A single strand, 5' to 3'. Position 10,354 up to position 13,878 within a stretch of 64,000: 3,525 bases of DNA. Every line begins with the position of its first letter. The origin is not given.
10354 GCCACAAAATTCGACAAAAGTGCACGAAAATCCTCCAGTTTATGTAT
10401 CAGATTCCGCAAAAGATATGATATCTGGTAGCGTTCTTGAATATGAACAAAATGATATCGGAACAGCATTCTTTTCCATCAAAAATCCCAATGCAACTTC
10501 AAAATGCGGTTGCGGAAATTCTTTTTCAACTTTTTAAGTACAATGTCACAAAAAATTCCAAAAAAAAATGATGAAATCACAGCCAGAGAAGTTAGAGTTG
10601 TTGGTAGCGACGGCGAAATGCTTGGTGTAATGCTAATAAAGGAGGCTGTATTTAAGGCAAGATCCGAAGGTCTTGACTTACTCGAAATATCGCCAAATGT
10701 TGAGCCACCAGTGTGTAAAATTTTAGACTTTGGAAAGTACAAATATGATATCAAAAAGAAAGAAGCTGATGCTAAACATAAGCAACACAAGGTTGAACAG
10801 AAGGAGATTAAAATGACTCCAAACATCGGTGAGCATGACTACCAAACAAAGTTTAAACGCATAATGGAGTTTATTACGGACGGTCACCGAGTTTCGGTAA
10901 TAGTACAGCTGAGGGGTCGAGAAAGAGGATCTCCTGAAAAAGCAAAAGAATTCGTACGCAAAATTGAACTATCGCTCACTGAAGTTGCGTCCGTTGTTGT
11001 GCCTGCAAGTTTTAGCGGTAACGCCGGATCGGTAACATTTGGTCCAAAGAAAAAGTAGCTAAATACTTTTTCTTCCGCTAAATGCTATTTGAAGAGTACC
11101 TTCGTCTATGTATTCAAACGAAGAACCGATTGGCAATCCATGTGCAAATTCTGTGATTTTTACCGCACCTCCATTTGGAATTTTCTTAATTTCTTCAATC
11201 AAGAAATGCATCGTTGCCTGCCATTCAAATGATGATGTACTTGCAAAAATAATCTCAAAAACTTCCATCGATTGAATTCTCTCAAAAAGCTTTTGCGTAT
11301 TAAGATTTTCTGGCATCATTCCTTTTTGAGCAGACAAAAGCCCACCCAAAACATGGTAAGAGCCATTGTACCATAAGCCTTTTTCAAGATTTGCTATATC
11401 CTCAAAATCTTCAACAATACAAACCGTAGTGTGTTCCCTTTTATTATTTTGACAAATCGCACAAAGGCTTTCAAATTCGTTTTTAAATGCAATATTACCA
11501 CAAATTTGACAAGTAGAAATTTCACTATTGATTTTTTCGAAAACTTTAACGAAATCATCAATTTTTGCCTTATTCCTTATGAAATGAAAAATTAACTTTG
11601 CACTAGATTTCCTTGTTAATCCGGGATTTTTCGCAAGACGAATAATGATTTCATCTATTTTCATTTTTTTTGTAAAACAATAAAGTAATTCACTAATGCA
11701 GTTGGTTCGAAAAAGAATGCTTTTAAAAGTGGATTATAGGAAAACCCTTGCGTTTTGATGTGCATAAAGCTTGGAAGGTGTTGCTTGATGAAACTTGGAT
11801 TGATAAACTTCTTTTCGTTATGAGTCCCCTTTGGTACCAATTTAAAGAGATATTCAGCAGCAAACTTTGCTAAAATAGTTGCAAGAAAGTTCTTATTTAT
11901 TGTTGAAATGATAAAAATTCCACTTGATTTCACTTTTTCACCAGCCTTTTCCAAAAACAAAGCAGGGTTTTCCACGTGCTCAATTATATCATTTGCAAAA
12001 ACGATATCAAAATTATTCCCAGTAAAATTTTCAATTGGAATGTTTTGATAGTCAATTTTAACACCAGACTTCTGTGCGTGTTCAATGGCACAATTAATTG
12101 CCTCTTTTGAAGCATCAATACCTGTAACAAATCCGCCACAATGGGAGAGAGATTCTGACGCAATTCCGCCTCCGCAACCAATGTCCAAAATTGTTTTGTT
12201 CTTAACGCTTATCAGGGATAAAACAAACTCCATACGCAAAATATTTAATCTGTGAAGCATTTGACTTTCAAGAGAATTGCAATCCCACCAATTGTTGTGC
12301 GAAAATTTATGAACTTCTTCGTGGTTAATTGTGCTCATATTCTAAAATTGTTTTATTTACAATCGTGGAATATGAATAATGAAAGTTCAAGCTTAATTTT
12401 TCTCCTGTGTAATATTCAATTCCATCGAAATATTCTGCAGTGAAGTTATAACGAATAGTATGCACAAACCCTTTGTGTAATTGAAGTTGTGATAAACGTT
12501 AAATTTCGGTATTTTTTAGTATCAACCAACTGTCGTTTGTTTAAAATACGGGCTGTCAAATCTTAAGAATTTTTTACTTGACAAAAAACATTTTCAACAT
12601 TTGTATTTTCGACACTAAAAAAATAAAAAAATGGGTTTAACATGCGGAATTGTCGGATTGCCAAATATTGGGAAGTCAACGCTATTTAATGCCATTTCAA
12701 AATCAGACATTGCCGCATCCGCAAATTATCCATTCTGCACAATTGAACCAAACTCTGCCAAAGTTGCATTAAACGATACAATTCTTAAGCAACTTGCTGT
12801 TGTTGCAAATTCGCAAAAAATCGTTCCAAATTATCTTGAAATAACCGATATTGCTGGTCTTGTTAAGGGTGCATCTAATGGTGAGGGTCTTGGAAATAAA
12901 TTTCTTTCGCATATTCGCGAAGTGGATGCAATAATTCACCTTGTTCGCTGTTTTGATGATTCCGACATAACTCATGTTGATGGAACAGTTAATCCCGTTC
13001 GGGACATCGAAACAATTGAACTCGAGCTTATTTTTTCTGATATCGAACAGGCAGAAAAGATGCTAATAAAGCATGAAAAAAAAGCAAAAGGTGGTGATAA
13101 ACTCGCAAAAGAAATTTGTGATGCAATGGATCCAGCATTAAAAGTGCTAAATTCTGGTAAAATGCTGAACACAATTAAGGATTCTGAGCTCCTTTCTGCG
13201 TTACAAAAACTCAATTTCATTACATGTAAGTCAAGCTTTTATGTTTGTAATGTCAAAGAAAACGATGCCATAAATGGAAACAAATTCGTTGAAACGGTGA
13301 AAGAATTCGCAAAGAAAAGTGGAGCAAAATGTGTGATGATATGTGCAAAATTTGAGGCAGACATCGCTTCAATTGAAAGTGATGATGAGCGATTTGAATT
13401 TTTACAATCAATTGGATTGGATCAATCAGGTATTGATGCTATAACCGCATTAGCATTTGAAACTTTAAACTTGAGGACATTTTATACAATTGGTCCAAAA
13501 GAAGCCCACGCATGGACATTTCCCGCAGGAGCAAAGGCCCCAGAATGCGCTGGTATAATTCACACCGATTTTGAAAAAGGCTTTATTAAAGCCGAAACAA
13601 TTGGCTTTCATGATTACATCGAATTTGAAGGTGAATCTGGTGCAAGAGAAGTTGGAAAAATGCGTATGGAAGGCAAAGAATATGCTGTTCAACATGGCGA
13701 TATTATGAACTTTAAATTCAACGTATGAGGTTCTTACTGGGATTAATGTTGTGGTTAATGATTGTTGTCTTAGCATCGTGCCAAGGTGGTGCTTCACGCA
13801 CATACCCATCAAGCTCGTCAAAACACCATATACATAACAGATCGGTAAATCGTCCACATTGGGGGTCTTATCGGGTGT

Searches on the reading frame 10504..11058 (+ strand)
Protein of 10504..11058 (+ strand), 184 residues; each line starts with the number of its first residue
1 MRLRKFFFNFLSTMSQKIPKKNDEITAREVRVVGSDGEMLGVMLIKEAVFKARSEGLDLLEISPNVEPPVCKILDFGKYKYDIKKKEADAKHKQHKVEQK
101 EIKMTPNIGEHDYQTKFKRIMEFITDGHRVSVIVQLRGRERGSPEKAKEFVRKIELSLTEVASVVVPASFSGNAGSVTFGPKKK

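Call 32: search_protein_families(library=pfam, proteins=[window:10504-11058:+], max_evalue=0.001)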
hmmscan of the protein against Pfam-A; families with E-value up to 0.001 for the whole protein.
window:10504-11058:+ (184 aa): 2 families
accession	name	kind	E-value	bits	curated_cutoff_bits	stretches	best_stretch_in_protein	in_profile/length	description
PF05198.21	IF3_N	-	2e-28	98.8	26.9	1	22-89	2-69/70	Translation initiation factor IF-3, N-terminal domain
PF00707.27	IF3_C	-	3.9e-20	72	34.8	1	97-182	1-86/86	Translation initiation factor IF-3, C-terminal domain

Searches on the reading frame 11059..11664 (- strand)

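Call 32: search_protein_families(library=pfam, proteins=[window:11059-11664:-], max_evalue=0.001)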
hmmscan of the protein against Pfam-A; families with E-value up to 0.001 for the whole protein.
window:11059-11664:- (201 aa): 2 families
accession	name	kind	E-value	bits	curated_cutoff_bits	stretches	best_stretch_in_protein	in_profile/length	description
PF13662.12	Toprim_4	-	1.6e-14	54.3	25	1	80-160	2-75/85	Toprim domain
PF21175.2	RecR_C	-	1.3e-08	34.5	22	1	176-199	1-24/24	RecR, C-terminal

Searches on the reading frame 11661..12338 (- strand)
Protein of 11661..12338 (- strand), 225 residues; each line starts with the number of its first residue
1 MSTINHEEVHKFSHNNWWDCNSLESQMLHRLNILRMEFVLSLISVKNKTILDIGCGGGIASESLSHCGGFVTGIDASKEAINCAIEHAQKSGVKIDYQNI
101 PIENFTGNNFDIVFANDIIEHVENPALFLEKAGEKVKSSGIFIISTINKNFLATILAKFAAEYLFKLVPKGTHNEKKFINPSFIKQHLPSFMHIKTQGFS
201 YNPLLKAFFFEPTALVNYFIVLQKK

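Call 33: search_protein_families(library=pfam, proteins=[window:11661-12338:-], max_evalue=0.001)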
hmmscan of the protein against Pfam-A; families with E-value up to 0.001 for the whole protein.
window:11661-12338:- (225 aa): 10 families
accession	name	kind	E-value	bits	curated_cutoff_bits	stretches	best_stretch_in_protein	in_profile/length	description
PF13847.12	Methyltransf_31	-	2e-19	70.2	27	1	46-160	3-127/145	Methyltransferase domain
PF08241.18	Methyltransf_11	-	2.1e-17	64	21.2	1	51-144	1-95/95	Methyltransferase domain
PF13489.12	Methyltransf_23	-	7.6e-15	55.5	27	1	43-178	19-144/164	Methyltransferase domain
PF13649.12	Methyltransf_25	-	8.4e-14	52.5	27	1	50-136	1-93/97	Methyltransferase domain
PF08242.18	Methyltransf_12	-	1.4e-11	45.4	30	1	51-142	1-98/98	Methyltransferase domain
PF06325.19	PrmA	-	1.1e-09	38.6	22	1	44-168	159-280/296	Ribosomal protein L11 methyltransferase (PrmA)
PF02353.26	CMAS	-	4.9e-09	36.3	27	1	34-187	49-209/273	Mycolic acid cyclopropane synthetase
PF07021.18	MetW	-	9.9e-06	25.7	21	1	39-131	7-97/193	Methionine biosynthesis protein MetW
PF05175.20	MTS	-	1e-05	25.7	23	1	39-144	23-138/170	Methyltransferase small domain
PF08003.17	Methyltransf_9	-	1.3e-05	24.8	23.8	1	43-147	112-220/315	Protein of unknown function (DUF1698)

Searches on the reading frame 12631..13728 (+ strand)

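Call 33: search_protein_families(library=pfam, proteins=[window:12631-13728:+], max_evalue=0.001)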
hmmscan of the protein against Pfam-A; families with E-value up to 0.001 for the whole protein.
window:12631-13728:+ (365 aa): 3 families
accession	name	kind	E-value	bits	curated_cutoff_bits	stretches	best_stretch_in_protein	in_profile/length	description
PF06071.19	YchF-GTPase_C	-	7.9e-35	119.3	27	1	281-364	1-84/84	Protein of unknown function (DUF933)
PF01926.29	MMR_HSR1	-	6.5e-21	75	21.9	1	5-123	2-99/113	50S ribosome-binding GTPase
PF02421.24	FeoB_N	-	2.2e-06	27.7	27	1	5-49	3-46/156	Ferrous iron transport protein B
